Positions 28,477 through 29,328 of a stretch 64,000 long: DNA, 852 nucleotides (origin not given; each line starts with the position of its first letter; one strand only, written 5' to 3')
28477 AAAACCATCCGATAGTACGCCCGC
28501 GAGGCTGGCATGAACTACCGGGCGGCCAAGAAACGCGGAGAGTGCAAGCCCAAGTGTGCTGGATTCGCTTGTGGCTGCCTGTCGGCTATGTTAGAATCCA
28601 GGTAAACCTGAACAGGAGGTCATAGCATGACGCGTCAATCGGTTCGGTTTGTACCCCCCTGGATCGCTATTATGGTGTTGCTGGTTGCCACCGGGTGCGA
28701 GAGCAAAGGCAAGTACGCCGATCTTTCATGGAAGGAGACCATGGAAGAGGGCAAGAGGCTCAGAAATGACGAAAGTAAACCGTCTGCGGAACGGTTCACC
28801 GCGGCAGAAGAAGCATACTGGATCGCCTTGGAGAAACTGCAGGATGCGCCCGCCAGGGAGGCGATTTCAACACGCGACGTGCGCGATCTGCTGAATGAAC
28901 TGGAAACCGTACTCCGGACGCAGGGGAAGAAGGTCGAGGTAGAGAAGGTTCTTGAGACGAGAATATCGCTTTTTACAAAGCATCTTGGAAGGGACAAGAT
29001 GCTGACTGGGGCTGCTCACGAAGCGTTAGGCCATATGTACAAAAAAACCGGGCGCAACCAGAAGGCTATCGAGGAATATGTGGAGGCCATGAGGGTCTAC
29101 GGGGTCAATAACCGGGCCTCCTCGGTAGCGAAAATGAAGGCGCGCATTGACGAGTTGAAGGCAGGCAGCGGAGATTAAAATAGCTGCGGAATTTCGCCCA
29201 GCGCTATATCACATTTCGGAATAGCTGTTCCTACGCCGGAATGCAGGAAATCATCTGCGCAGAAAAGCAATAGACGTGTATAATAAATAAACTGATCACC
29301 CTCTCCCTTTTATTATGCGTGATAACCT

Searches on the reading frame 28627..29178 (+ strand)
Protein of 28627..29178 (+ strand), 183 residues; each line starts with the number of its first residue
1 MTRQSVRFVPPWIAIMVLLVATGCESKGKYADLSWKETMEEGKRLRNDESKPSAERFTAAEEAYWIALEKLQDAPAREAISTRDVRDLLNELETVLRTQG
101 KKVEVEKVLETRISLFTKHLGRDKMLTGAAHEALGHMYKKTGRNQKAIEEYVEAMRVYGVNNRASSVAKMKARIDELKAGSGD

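Call 3: search_protein_families(library=pfam, proteins=[window:28627-29178:+], max_evalue=0.1)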
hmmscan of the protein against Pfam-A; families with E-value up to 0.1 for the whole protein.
window:28627-29178:+ (183 aa): 9 families
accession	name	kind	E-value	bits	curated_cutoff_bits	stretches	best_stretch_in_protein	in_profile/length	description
PF13176.12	TPR_7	-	0.00068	20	27.9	1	130-155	1-26/36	Tetratricopeptide repeat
PF13424.12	TPR_12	-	0.00096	19.7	30.1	1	109-158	26-75/77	Tetratricopeptide repeat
PF14938.12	SNAP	-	0.0013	18.7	25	1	104-180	92-167/282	Soluble NSF attachment protein, SNAP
PF07719.23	TPR_2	-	0.0073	16.8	27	1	129-156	2-29/34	Tetratricopeptide repeat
PF13181.12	TPR_8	-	0.011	16.3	25.7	1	132-156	5-29/34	Tetratricopeptide repeat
PF07310.19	PAS_5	-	0.018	15.3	22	1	59-93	7-41/137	PAS domain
PF13428.12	TPR_14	-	0.036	15.2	23.5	0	130-158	3-31/44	Tetratricopeptide repeat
PF13414.12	TPR_11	-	0.043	13.9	26.8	1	135-155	1-21/42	TPR repeat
PF00515.34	TPR_1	-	0.054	13.8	27.8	0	133-155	6-28/34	Tetratricopeptide repeat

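Call 4: search_protein_families(library=padloc, proteins=[window:28627-29178:+], max_evalue=0.1)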
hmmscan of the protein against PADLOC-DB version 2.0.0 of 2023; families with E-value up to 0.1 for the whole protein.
window:28627-29178:+ (183 aa): 0 families
